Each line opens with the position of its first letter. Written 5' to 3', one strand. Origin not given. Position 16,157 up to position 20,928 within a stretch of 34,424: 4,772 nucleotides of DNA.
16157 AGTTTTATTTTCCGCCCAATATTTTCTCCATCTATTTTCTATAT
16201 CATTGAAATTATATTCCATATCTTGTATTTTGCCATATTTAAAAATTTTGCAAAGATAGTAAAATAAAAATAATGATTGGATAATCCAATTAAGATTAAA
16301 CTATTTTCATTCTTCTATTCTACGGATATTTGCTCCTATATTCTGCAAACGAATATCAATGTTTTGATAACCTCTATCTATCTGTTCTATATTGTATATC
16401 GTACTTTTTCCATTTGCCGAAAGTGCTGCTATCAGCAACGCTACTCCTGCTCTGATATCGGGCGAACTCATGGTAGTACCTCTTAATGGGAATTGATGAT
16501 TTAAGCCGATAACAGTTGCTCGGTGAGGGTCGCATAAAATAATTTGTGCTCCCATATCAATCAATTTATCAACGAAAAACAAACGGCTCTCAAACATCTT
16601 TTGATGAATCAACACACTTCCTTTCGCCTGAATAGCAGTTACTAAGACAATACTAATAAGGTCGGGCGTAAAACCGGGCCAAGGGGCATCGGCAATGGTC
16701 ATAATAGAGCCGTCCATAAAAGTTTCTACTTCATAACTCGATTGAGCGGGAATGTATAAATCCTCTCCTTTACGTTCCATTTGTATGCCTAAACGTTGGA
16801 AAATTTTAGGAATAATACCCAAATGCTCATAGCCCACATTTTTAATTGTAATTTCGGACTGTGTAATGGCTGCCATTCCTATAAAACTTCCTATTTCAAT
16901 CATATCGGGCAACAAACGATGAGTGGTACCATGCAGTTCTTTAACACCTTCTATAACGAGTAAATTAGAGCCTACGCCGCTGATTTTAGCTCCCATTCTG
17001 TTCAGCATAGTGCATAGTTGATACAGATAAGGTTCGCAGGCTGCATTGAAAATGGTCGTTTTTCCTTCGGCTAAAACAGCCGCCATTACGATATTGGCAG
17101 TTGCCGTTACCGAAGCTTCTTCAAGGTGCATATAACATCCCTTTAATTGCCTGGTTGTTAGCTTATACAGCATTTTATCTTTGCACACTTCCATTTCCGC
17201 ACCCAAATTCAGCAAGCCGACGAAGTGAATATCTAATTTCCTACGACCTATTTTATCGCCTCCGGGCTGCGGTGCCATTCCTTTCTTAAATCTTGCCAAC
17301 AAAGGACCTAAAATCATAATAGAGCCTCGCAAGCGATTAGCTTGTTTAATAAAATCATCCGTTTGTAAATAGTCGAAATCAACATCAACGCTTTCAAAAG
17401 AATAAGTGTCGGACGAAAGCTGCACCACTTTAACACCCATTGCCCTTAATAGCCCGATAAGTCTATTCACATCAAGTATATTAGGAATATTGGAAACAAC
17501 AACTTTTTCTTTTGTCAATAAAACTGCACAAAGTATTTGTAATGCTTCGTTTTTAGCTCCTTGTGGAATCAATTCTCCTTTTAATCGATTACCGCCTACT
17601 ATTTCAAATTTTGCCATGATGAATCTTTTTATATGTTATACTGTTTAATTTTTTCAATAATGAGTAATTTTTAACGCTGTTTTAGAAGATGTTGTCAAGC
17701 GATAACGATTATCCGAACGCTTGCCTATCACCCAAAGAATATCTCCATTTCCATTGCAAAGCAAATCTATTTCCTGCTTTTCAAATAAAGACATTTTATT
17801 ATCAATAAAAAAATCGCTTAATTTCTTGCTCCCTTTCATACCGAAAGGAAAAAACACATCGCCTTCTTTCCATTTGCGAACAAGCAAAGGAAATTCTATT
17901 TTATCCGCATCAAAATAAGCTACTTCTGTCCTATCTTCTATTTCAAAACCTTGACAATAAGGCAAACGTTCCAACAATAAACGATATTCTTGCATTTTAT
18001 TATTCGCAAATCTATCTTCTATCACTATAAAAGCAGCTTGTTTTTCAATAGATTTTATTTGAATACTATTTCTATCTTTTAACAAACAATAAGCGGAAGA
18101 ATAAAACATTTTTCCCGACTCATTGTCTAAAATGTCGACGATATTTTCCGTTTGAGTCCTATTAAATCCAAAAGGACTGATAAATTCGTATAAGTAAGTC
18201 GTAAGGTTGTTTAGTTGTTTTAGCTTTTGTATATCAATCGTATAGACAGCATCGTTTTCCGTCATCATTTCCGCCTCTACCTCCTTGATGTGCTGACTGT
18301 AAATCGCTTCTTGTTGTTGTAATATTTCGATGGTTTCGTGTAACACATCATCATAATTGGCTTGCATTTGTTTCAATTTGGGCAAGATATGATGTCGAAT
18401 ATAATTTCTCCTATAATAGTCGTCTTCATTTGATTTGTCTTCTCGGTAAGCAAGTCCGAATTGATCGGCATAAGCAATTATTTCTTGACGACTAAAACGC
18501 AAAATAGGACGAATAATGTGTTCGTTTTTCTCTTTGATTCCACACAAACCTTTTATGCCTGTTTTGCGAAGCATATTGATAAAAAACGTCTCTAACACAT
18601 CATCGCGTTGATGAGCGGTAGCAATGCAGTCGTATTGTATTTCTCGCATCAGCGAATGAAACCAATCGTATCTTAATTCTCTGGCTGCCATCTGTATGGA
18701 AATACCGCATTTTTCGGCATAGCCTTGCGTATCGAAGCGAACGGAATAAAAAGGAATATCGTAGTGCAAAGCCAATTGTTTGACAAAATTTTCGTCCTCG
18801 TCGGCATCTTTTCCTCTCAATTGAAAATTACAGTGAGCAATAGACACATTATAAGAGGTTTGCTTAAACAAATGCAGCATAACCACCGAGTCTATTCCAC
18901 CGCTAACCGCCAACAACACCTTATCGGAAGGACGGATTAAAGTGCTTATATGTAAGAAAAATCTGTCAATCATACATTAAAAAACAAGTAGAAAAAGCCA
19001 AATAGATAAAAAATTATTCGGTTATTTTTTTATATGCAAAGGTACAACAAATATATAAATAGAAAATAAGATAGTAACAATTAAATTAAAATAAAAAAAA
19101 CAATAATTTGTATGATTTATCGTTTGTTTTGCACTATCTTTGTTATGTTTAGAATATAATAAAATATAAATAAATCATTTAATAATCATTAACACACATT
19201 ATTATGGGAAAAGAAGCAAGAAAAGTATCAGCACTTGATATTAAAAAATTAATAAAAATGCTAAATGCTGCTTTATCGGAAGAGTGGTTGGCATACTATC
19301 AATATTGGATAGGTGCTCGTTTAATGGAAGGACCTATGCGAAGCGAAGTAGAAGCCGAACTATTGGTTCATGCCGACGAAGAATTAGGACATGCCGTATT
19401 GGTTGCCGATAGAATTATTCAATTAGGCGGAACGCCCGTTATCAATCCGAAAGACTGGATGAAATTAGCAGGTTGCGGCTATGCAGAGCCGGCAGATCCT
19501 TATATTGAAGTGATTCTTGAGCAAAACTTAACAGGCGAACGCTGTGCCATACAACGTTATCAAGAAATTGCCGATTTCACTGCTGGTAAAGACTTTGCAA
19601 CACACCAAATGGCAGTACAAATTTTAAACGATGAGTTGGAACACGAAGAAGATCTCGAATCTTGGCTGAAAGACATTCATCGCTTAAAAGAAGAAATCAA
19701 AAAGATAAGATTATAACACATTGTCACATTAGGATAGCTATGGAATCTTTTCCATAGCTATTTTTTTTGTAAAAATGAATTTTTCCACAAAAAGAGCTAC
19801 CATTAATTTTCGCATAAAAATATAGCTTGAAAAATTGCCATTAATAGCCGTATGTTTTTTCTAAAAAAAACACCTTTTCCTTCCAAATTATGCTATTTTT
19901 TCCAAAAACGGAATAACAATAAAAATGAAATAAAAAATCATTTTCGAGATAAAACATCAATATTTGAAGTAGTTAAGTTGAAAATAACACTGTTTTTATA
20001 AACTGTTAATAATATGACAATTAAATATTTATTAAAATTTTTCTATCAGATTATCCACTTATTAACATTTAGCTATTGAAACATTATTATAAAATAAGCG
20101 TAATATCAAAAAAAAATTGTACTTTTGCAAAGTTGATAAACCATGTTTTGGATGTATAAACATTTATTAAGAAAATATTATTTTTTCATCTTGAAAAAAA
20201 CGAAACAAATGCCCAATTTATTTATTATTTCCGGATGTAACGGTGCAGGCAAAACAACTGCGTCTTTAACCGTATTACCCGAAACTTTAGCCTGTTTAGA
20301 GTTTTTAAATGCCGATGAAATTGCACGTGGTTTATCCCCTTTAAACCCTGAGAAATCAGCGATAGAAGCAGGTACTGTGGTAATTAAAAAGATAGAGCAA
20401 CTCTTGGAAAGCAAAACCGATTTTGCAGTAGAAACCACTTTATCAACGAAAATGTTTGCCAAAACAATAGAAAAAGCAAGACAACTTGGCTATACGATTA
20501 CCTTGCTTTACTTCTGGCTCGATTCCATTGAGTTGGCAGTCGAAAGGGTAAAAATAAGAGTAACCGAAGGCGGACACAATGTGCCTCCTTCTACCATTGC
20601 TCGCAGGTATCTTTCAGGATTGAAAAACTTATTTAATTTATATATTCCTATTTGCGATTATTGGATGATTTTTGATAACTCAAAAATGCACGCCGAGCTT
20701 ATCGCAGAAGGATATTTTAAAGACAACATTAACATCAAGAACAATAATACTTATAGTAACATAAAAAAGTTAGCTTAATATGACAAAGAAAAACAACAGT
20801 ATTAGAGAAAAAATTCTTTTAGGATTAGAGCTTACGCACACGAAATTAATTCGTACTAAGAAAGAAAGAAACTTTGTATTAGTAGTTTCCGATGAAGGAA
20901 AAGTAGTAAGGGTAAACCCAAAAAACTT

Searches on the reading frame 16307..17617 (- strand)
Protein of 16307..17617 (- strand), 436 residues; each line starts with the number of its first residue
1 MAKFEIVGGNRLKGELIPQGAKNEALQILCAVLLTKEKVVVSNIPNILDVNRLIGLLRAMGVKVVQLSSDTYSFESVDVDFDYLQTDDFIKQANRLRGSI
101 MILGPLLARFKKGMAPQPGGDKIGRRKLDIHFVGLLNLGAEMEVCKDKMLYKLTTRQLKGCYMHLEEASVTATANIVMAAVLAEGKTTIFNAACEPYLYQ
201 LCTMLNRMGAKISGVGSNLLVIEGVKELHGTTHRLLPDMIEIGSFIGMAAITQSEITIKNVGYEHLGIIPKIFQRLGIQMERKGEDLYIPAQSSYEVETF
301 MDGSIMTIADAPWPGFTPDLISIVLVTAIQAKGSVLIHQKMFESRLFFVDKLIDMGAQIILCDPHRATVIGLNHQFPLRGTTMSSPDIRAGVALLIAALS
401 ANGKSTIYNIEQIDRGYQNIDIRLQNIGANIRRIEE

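Call 20: search_protein_families(library=pfam, proteins=[window:16307-17617:-], max_evalue=0.001)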
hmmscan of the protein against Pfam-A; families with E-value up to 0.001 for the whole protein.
window:16307-17617:- (436 aa): 1 family
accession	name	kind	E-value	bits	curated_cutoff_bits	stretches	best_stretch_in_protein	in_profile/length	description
PF00275.25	EPSP_synthase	-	4.6e-64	217.1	22.8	1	8-420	3-413/417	EPSP synthase (3-phosphoshikimate 1-carboxyvinyltransferase)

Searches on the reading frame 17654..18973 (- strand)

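Call 20: search_protein_families(library=pfam, proteins=[window:17654-18973:-], max_evalue=0.001)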
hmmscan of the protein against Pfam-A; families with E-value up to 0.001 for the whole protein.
window:17654-18973:- (439 aa): 5 families
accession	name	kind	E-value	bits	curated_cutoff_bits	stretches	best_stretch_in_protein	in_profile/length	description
PF01171.26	ATP_bind_3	-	5.2e-51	173.4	27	1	18-194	1-181/182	PP-loop family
PF11734.13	TilS_C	-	8.6e-06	25.5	22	1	365-427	3-64/74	TilS substrate C-terminal domain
PF01507.26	PAPS_reduct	-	3.9e-05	24.2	22.5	1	19-84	2-63/175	Phosphoadenosine phosphosulfate reductase domain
PF06508.19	QueC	-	6.9e-05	22.9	22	0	19-81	2-61/210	Queuosine biosynthesis protein QueC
PF03054.22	tRNA_Me_trans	-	0.00026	21.1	20.6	0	18-81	2-73/202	tRNA methyl transferase HUP domain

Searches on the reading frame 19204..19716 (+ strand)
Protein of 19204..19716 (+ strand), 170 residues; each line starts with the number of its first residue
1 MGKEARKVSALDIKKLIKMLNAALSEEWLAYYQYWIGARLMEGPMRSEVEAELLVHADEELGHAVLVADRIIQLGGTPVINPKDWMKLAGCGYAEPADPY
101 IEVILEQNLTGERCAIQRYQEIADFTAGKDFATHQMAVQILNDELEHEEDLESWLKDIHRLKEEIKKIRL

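Call 20: search_protein_families(library=pfam, proteins=[window:19204-19716:+], max_evalue=0.001)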
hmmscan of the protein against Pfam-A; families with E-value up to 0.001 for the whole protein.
window:19204-19716:+ (170 aa): 1 family
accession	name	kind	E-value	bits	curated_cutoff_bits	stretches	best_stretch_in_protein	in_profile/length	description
PF00210.30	Ferritin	-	3.3e-27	95.6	24.5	1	17-160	1-141/142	Ferritin-like domain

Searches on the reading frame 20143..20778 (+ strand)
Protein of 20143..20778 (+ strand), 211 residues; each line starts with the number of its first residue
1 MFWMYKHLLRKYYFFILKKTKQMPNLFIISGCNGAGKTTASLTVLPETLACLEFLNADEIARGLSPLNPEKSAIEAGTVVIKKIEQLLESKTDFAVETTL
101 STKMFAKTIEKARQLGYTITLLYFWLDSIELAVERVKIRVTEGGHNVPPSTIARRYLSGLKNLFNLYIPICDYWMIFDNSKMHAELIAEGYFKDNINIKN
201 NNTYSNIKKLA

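Call 20: search_protein_families(library=pfam, proteins=[window:20143-20778:+], max_evalue=0.001)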
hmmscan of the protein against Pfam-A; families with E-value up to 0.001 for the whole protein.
window:20143-20778:+ (211 aa): 2 families
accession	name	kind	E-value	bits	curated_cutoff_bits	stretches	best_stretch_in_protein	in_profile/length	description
PF06414.18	Zeta_toxin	-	7.8e-11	42.2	22.3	1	20-159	12-166/199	Zeta toxin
PF13671.12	AAA_33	-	5e-08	33.8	27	1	26-152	1-133/143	AAA domain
